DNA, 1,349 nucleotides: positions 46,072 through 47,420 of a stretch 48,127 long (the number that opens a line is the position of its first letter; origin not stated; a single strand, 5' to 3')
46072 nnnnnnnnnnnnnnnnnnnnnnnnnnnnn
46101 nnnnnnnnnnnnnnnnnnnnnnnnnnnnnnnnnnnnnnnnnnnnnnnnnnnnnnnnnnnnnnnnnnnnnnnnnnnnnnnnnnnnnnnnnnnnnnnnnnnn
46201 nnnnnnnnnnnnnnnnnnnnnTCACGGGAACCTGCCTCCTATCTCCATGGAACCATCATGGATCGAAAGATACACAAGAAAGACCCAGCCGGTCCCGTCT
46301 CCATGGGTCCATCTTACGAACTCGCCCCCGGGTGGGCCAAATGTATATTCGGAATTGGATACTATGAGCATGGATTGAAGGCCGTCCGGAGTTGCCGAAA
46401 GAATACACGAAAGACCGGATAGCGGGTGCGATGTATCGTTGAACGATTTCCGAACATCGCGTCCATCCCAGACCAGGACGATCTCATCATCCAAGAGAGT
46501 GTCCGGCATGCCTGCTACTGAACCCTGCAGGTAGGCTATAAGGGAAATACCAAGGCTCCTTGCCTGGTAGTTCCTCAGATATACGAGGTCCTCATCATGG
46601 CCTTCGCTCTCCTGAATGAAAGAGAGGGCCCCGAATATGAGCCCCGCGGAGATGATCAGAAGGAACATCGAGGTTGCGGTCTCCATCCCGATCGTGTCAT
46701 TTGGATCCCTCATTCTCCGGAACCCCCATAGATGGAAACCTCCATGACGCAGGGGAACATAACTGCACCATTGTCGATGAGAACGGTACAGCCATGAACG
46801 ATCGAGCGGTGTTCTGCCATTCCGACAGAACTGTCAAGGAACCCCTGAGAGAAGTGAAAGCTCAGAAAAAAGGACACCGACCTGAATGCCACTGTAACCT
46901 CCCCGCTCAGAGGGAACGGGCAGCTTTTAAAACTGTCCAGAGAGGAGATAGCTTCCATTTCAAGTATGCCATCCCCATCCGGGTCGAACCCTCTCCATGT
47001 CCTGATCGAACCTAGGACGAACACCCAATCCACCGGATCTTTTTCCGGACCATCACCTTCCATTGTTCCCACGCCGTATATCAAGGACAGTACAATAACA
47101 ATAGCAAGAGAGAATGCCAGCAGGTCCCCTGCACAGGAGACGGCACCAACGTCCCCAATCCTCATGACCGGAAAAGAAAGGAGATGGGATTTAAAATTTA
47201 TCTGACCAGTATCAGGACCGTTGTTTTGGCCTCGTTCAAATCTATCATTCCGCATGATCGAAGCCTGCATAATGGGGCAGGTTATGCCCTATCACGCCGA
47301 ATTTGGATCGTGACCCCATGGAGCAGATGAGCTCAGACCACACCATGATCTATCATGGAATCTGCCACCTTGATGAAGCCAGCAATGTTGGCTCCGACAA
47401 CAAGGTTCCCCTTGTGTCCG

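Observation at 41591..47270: Orphan operon: two small N-terminally anchored proteins and a 1544-aa giant with no recognisable function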

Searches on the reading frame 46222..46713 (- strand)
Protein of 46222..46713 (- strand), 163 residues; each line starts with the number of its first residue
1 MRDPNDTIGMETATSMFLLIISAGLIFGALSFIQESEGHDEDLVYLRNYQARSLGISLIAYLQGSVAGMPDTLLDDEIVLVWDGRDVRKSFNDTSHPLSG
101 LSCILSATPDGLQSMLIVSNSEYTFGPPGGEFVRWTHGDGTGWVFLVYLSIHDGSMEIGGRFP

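Call 5: search_protein_families(library=pfam, proteins=[window:46222-46713:-], max_evalue=1)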
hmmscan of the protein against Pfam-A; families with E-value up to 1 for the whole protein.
window:46222-46713:- (163 aa): 0 families

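Call 8: search_protein_families(library=ncbifam, proteins=[window:46222-46713:-], max_evalue=0.1)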
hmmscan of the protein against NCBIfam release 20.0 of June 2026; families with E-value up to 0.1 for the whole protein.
window:46222-46713:- (163 aa): 0 families

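Call 29: find_homologous_proteins(query=A4, max_evalue=0.01)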
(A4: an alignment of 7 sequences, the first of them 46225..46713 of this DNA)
Query A4 (7 sequences) (163 aa, profile of the alignment): 7 proteins with E <= 0.01 among 7486 candidates.
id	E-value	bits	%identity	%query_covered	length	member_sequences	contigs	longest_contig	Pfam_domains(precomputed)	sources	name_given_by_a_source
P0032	5.1e-58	213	100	100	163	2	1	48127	-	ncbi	ncbi:MAG: hypothetical protein ACMUFK_00140 [Thermoplasmatota archaeon]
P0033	4.7e-56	207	32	91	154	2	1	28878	-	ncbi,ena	ncbi:MAG: hypothetical protein ACMUHY_01135 [Thermoplasmatota archaeon]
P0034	2.6e-51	191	75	99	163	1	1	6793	-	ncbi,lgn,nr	ncbi:MAG: hypothetical protein JW939_09730 [Candidatus Thermoplasmatota archaeon]|nr:hypothetical pr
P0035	1.7e-49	185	35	98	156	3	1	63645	-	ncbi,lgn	-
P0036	2.1e-46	175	30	97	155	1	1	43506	-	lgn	-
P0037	1.9e-35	140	27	92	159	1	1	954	-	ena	-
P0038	7.2e-8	50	28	93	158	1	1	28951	-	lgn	-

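Call 30: find_encoding_contigs(protein=P0038, flank=10000, max_places=2)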
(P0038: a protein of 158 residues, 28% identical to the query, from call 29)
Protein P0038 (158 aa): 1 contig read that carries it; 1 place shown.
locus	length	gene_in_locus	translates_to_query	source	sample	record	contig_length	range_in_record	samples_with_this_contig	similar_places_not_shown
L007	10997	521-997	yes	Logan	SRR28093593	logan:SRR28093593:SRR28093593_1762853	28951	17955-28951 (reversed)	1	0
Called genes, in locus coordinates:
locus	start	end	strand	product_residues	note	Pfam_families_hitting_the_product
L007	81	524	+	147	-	-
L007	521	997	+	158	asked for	-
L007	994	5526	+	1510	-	-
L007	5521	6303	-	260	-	-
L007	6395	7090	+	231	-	PF00154:RecA_N (faint), PF06745:ATPase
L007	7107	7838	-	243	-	PF00483:NTP_transferase, PF01128:IspD (weak), PF12804:NTP_transf_3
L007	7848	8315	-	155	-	PF22784:PTP-SAK, PF22785:Tc-R-P, PF00782:DSPc, PF13350:Y_phosphatase3 (weak), PF00102:Y_phosphatase, PF22741:PTP-NADK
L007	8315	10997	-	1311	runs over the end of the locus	PF09136:Glucodextran_B (faint), PF13750:Big_3_3 (faint), PF17957:Big_7 (faint), PF19077:Big_13 (faint), PF27332:TP_0781 (faint)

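Call 37: search_protein_families(library=pfam, proteins=[L007:994-5526:+], max_evalue=0.1)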
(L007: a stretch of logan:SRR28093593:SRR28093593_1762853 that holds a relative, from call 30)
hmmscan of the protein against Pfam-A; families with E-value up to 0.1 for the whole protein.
L007:994-5526:+ (1510 aa): 1 family
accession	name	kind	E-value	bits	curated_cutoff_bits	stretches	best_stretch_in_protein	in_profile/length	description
PF06103.16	DUF948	-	0.017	15.7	37.2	1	17-93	6-73/89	Bacterial protein of unknown function (DUF948)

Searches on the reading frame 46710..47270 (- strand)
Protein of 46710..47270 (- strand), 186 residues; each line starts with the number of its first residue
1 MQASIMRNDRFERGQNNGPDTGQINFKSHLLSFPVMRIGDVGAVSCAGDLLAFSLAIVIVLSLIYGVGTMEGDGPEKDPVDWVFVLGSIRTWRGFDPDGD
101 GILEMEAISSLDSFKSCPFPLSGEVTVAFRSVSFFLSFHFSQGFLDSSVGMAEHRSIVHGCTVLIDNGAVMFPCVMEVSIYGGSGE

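Call 5: search_protein_families(library=pfam, proteins=[window:46710-47270:-], max_evalue=1)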
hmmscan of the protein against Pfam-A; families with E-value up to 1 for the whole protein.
window:46710-47270:- (186 aa): 0 families

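Call 8: search_protein_families(library=ncbifam, proteins=[window:46710-47270:-], max_evalue=0.1)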
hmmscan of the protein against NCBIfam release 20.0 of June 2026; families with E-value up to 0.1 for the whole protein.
window:46710-47270:- (186 aa): 0 families

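Call 28: find_homologous_proteins(query=A3, max_evalue=0.01)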
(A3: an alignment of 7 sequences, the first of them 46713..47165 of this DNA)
Query A3 (7 sequences) (151 aa, profile of the alignment): 21 proteins with E <= 0.01 among 4183 candidates.
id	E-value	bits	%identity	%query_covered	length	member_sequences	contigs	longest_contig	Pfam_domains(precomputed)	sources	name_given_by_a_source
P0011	1.1e-61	225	100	100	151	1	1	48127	-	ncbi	ncbi:MAG: hypothetical protein ACMUFK_00145 [Thermoplasmatota archaeon]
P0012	6.3e-60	220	61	98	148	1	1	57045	-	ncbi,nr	ncbi:MAG: hypothetical protein JXA22_02450 [Candidatus Thermoplasmatota archaeon]|nr:hypothetical pr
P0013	1.3e-59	219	82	100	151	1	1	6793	-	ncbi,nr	ncbi:MAG: hypothetical protein JW939_09735 [Candidatus Thermoplasmatota archaeon]|nr:hypothetical pr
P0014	9.8e-58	212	45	99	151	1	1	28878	-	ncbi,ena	ncbi:MAG: hypothetical protein ACMUHY_01130 [Thermoplasmatota archaeon]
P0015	1.2e-52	196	33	98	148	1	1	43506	-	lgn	-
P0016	2.1e-49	185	34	97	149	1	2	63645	-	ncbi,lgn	ncbi:MAG: hypothetical protein R6V01_06660 [Thermoplasmatota archaeon]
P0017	1.6e-48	183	46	100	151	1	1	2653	-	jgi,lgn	-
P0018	2.2e-47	179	49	98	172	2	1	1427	-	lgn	-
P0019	4.1e-46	175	44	50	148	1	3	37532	-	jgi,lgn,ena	-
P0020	5.6e-42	161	44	98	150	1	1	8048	-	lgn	-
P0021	2.2e-39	153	41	98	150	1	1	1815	-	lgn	-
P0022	1.1e-37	147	41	97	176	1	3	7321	-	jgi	jgi:hypothetical protein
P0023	6.3e-37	145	39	91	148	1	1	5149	-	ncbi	-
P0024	3.7e-36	142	55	46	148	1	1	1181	-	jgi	jgi:hypothetical protein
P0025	1.3e-35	141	42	99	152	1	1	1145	-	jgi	jgi:hypothetical protein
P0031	1.4e-21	95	34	87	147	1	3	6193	-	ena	-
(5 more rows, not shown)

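Call 31: find_encoding_contigs(protein=P0031, flank=8000, max_places=2)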
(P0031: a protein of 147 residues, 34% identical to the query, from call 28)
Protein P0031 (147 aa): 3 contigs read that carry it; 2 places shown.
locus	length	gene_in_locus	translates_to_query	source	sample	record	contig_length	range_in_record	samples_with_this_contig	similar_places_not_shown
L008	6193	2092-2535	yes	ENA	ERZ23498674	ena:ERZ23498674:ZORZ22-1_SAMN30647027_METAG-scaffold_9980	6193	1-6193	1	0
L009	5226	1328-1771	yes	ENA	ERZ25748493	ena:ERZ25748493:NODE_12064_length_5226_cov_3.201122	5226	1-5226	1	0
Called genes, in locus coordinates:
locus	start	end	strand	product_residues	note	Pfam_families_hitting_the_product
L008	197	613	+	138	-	PF13453:Zn_ribbon_TFIIB (faint)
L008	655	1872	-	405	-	-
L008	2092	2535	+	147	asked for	-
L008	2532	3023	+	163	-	-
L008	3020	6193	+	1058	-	?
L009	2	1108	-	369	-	?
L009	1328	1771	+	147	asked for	-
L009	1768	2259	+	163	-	-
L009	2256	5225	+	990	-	?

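Call 54: predict_structure(alignment_id=A5)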
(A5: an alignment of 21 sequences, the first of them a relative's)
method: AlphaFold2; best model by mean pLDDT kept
length: 151 residues; sequences in the alignment: 21
mean_pLDDT: 80.0   pTM: 0.61
mean pLDDT of the five models: 80.0, 79.6, 78.8, 78.4, 77.8
residues with pLDDT >= 90: 48; 70-90: 69; 50-70: 23; < 50: 11
segments of 3 or more residues with pLDDT < 50: 35-38, 149-151
pLDDT, mean of each block of 10 residues (from residue 1): 55 86 87 53 73 90 91 78 86 90 89 74 87 92 75 35
secondary structure, 60 per line:
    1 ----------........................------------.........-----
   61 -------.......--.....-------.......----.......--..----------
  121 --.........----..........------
elements in order: H11-34 H47-55 H70-74 H77-81 E89-95 E100-106 E123-131 E136-145
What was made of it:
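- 46710..47165 (-): Gene A, 151 aa. It has an invariant N-terminus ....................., a transmembrane helix at about residues 11-34, a DPDGDG calcium-type loop and a small four-stranded domain. AF2 model has pLDDT 80 and pTM 0.61 (call 54).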

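Call 58: fold_search(model_id=the predicted structure, library=pdb)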
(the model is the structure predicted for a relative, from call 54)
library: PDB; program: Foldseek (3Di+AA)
matches with E <= 10: 663; with E <= 0.001: 0
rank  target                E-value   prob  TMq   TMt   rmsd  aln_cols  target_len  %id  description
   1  8g4i_D                1.5e-01  0.38  0.21  0.17   6.2        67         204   10  40S ribosomal subunit of the 80S Giardia intestinalis assemblage A ribosome with Emetine bound in V1 conformation (released 2024-10-30)
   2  6zu5_SD0              1.7e-01  0.16  0.19  0.15   8.9        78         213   12  Structure of the Paranosema locustae ribosome in complex with Lso2 (released 2020-11-04)
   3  5x8r_c                1.8e-01  0.16  0.21  0.17   8.7       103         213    8  Structure of the 30S small subunit of chloroplast ribosome from spinach (released 2017-06-07)
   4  5opt_m                1.9e-01  0.23  0.20  0.17   7.7        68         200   12  Structure of KSRP in context of Trypanosoma cruzi 40S (released 2017-11-15)
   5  7pkq_c                2.0e-01  0.15  0.22  0.23  10.9       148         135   12  Small subunit of the Chlamydomonas reinhardtii mitoribosome (released 2023-06-14)
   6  6z1p_Bd               2.1e-01  0.11  0.14  0.09  10.0        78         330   13  Structure of the mitochondrial ribosome from Tetrahymena thermophila (released 2020-06-24)
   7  5xyi_D                2.5e-01  0.14  0.18  0.15   8.9        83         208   10  Small subunit of Trichomonas vaginalis ribosome (released 2017-08-30)
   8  7pwo_D1               2.7e-01  0.13  0.18  0.16   7.9        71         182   15  Cryo-EM structure of Giardia lamblia ribosome at 2.75 A resolution (released 2022-04-20)
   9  9v1k_sd               2.8e-01  0.16  0.20  0.17   7.9        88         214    9  Cryo- EM structure of small subunit (head) of 75S ribosome with P- tRNA from Entamoeba histolytica (released 2025-10-08)
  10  9v21_sd               2.8e-01  0.15  0.21  0.17   7.9        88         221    9  Cryo- EM structure of 75S ribosome with P- tRNA from Entamoeba histolytica (released 2025-10-08)
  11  9axt_AG               2.8e-01  0.14  0.17  0.13   8.4        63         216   13  Non-translating S. pombe ribosome (released 2024-10-16)
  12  6skf_Ac               3.0e-01  0.13  0.19  0.17   8.1        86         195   13  Cryo-EM Structure of T. kodakarensis 70S ribosome (released 2020-07-29)
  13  3s7e_B                3.0e-01  0.12  0.14  0.06  14.3        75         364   12  Crystal structure of Ara h 1 (released 2011-09-21)
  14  7old_SD               3.0e-01  0.11  0.17  0.14   8.6        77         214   14  Thermophilic eukaryotic 80S ribosome at pe/E (TI)-POST state (released 2022-01-26)
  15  3j7a_D                3.2e-01  0.18  0.24  0.24  13.1       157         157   10  Cryo-EM structure of the Plasmodium falciparum 80S ribosome bound to the anti-protozoan drug emetine, small subunit (released 2014-07-16)
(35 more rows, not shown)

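Call 102: search_protein_families(library=pfam, alignment_id=A12, max_evalue=5)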
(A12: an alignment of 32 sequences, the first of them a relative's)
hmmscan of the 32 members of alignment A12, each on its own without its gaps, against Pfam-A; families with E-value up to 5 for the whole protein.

A. member 1, P0011 (151 aa): 0 families

B. families by the number of members that match (of 32 scanned): 9 families
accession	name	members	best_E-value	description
PF13833.12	EF-hand_8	2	0.032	EF-hand domain pair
PF09149.16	DUF1935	1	0.036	Domain of unknown function (DUF1935)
PF19485.4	DUF6021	1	0.056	Family of unknown function (DUF6021)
PF24377.1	DUF7533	1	0.074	Family of unknown function (DUF7533)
PF16984.11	Grp7_allergen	1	0.093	Group 7 allergen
PF22704.2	CBM13-like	1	0.18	Alpha-galactosidase, CBM13 domain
PF00036.39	EF-hand_1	1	0.2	EF hand domain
PF16167.10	DUF4871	1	0.25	Domain of unknown function (DUF4871)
PF24020.1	DUF7333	1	0.9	Family of unknown function (DUF7333)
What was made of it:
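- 46968..46985 (-): DPDGDG loop of A (residues 61-66), a DxDxDG-type motif of the kind that binds calcium. Weak EF-hand Pfam hits occur in 2-3 members (call 102).
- Closest known: Bacterial Tad pseudopilins TadE/TadF/TadG. Different: No TadE_N or other Tad family hit was found (calls 5, 102).
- Pfam finds no pilin, archaellin or TadE family in A or B or their analogues, even at E-values up to 5 (call 102).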
